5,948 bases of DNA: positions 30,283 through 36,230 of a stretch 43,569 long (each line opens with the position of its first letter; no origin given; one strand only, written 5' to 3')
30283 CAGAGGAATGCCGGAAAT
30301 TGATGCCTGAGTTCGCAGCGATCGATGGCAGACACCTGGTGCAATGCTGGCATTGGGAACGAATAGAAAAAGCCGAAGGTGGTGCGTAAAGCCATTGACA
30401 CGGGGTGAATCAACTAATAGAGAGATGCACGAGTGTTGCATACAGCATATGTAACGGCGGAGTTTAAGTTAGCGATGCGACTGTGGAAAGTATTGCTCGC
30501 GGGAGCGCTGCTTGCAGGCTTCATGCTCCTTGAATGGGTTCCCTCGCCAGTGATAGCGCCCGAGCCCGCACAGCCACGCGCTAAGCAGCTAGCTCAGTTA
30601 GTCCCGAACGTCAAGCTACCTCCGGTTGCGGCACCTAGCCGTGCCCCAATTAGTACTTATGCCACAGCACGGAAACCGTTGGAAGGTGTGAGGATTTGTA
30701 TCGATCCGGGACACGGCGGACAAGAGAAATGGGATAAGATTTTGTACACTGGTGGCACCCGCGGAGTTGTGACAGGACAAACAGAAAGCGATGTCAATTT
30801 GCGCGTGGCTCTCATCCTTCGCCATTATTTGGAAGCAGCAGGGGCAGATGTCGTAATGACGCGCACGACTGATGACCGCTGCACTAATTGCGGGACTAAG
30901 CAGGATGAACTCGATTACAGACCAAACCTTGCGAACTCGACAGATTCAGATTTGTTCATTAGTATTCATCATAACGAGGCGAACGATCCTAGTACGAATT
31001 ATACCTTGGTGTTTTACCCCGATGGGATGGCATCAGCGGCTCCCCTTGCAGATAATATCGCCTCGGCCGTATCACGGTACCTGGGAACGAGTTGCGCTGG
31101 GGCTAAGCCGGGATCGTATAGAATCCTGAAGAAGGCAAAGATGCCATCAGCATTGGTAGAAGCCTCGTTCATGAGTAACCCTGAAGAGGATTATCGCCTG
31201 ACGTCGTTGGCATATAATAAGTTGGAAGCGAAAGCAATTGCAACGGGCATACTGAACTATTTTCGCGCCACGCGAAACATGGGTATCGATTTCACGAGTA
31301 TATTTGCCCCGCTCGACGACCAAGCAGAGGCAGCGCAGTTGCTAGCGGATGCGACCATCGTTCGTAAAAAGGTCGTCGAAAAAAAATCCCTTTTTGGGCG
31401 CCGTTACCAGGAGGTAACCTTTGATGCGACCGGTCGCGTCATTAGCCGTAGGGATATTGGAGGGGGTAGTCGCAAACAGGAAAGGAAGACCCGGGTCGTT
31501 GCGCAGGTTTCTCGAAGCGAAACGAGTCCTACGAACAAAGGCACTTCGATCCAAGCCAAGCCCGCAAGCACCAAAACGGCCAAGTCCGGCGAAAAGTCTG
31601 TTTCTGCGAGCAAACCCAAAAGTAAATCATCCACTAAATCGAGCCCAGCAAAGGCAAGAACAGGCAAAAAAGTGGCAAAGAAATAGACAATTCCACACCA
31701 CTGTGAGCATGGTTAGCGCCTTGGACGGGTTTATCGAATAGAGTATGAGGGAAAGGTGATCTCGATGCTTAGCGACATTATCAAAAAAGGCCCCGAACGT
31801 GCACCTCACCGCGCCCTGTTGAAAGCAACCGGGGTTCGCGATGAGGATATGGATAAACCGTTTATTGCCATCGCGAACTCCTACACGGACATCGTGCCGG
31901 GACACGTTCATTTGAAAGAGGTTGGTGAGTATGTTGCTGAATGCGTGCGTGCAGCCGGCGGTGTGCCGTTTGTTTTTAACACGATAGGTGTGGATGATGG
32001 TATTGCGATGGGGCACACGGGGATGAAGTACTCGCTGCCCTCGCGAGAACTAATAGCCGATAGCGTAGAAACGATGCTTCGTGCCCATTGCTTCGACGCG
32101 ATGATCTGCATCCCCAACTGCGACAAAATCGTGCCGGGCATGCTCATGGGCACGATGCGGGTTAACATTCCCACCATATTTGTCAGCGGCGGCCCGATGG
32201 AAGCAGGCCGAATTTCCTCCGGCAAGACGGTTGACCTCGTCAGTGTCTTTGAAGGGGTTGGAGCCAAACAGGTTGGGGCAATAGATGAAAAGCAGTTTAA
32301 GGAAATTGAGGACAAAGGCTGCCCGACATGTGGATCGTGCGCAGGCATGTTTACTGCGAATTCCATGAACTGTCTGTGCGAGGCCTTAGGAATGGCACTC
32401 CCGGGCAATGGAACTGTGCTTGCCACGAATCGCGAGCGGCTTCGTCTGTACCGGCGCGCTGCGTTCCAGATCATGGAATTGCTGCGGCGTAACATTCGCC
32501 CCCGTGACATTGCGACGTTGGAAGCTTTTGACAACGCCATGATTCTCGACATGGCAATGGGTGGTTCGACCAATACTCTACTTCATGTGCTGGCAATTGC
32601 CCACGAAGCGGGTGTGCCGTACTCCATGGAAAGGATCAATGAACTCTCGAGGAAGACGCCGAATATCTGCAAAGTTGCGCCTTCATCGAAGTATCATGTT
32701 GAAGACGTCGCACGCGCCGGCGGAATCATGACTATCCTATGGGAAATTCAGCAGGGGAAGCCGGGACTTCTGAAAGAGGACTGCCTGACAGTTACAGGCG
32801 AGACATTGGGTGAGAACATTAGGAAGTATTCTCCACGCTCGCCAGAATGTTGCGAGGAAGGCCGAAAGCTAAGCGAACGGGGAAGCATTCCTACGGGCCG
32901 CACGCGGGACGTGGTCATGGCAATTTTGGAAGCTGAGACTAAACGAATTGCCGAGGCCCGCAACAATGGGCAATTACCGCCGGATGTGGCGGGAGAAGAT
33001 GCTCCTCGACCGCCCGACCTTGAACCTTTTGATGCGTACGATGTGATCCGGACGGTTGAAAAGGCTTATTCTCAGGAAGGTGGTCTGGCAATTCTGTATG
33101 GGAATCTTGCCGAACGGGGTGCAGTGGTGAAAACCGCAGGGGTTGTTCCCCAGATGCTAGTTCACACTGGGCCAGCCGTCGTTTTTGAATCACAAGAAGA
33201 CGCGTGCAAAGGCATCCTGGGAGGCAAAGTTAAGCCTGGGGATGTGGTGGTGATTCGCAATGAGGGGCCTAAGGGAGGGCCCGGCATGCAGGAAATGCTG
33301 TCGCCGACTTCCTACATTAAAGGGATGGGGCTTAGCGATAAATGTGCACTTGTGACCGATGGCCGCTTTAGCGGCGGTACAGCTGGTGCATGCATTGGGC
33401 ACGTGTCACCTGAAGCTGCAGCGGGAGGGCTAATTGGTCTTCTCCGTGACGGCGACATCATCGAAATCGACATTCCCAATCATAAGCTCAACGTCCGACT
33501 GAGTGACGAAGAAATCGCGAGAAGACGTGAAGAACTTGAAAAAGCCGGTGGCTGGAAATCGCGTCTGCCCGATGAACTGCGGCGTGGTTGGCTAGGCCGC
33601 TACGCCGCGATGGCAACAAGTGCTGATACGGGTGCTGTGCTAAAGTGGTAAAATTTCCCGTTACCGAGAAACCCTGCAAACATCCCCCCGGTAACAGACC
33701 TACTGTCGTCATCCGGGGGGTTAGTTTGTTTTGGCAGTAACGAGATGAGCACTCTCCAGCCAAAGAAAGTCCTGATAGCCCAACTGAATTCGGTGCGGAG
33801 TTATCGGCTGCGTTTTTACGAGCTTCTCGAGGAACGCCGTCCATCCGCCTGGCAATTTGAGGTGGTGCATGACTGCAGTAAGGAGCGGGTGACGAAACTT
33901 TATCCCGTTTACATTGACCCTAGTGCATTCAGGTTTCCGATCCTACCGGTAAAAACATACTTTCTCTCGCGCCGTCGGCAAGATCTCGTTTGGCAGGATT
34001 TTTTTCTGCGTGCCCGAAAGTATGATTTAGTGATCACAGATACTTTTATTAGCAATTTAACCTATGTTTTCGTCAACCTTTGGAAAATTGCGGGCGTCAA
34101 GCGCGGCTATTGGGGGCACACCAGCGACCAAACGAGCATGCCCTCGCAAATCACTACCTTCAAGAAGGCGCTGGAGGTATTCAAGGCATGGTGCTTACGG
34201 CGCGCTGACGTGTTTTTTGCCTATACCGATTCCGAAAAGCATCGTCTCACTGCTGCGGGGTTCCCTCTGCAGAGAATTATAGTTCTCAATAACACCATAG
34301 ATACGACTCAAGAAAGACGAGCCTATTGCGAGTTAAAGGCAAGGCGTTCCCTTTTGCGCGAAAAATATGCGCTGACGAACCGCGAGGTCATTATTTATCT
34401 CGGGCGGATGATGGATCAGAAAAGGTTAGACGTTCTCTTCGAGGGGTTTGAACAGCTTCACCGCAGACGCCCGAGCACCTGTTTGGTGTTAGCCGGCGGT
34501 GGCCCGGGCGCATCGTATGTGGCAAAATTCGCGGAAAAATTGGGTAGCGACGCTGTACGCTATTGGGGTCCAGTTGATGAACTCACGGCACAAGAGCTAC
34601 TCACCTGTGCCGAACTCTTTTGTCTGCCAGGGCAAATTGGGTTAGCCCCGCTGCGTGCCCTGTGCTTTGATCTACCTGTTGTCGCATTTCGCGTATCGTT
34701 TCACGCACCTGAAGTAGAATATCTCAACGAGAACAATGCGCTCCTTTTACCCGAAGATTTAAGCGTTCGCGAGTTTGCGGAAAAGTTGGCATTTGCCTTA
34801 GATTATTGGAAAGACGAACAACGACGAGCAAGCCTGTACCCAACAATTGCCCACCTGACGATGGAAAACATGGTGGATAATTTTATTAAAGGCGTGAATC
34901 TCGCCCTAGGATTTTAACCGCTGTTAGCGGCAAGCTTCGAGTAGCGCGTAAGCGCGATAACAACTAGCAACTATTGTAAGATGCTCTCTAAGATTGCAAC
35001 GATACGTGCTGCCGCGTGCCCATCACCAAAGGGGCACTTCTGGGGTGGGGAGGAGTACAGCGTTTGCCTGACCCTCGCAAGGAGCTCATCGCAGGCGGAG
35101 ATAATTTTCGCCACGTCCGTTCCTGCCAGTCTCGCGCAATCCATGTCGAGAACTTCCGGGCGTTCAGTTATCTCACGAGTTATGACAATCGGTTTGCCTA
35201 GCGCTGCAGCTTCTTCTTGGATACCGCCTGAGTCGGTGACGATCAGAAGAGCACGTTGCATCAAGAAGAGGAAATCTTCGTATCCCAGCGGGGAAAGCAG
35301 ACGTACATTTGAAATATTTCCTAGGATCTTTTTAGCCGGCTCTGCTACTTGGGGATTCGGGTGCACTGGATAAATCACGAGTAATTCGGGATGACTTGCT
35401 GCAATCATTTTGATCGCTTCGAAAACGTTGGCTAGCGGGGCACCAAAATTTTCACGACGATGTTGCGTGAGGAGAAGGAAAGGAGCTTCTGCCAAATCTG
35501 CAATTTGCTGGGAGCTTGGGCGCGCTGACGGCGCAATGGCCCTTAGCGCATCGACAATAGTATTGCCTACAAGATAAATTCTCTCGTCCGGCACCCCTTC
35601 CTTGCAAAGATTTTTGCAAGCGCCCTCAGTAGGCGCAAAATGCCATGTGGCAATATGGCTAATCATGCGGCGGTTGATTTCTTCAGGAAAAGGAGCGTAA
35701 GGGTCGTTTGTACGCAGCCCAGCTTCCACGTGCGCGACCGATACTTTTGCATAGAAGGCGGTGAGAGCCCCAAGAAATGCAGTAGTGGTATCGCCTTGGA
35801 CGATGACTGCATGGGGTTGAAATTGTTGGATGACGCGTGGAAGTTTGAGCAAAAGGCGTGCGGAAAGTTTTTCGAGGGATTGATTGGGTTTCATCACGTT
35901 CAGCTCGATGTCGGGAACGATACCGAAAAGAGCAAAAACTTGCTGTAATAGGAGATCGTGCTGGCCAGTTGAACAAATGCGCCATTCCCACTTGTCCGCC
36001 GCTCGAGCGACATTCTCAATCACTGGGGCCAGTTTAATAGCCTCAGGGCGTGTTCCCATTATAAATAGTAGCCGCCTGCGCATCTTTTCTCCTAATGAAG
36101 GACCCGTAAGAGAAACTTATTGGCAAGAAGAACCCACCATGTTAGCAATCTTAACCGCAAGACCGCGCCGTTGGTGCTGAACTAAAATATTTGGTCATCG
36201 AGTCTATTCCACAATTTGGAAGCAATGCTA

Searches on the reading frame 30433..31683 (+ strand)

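Call 10: search_protein_families(library=pfam, proteins=[window:30433-31683:+], max_evalue=0.001)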
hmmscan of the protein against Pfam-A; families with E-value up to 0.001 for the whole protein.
window:30433-31683:+ (417 aa): 1 family
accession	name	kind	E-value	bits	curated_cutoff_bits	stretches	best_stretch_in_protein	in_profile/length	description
PF01520.23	Amidase_3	-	2e-41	142.4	27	1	88-274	1-173/174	N-acetylmuramoyl-L-alanine amidase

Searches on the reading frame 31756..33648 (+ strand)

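Call 10: search_protein_families(library=pfam, proteins=[window:31756-33648:+], max_evalue=0.001)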
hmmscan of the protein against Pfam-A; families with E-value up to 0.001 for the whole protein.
window:31756-33648:+ (631 aa): 2 families
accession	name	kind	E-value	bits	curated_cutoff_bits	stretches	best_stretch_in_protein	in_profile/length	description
PF00920.27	ILVD_EDD_N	-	3.7e-138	460.4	27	1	34-354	1-316/316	Dihydroxy-acid/6-phosphogluconate dehydratase N-terminal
PF24877.1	ILV_EDD_C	-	9.1e-79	263.8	27.7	1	429-627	1-191/191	Dihydroxy-acid/6-phosphogluconate dehydratase C-terminal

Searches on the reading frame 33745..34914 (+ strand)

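Call 55: search_protein_families(library=pfam, proteins=[window:33745-34914:+], max_evalue=0.00001)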
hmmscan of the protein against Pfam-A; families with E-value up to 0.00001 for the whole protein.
window:33745-34914:+ (390 aa): 4 families
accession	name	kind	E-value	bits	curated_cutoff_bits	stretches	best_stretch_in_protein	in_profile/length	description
PF13692.12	Glyco_trans_1_4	-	1.3e-17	64.8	27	1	214-351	2-139/142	Glycosyl transferases group 1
PF00534.26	Glycos_transf_1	-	6e-17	62.2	26.4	1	205-359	6-163/172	Glycosyl transferases group 1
PF13439.12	Glyco_transf_4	-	1.3e-07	32.3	28.5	1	67-188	43-169/170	Glycosyltransferase Family 4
PF13579.12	Glyco_trans_4_4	-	3.2e-06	28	29.7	1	62-183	43-157/158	Glycosyl transferase 4-like domain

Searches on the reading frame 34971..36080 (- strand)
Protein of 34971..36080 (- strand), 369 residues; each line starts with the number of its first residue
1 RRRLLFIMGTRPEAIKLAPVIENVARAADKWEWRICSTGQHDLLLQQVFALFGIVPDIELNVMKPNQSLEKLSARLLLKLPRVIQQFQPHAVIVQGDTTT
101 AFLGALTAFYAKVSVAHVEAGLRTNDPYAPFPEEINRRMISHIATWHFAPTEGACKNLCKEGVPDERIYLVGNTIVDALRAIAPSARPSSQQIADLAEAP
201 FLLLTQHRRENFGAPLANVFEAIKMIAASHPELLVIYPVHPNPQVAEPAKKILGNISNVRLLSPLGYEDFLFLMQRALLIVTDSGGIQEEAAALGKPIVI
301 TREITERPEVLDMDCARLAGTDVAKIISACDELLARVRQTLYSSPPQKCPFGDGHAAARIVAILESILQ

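Call 55: search_protein_families(library=pfam, proteins=[window:34971-36080:-], max_evalue=0.00001)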
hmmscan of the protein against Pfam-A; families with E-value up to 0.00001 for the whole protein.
window:34971-36080:- (369 aa): 1 family
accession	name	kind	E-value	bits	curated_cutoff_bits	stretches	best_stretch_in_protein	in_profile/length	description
PF02350.25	Epimerase_2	-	1.1e-106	357.1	30.6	1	28-365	6-347/347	UDP-N-acetylglucosamine 2-epimerase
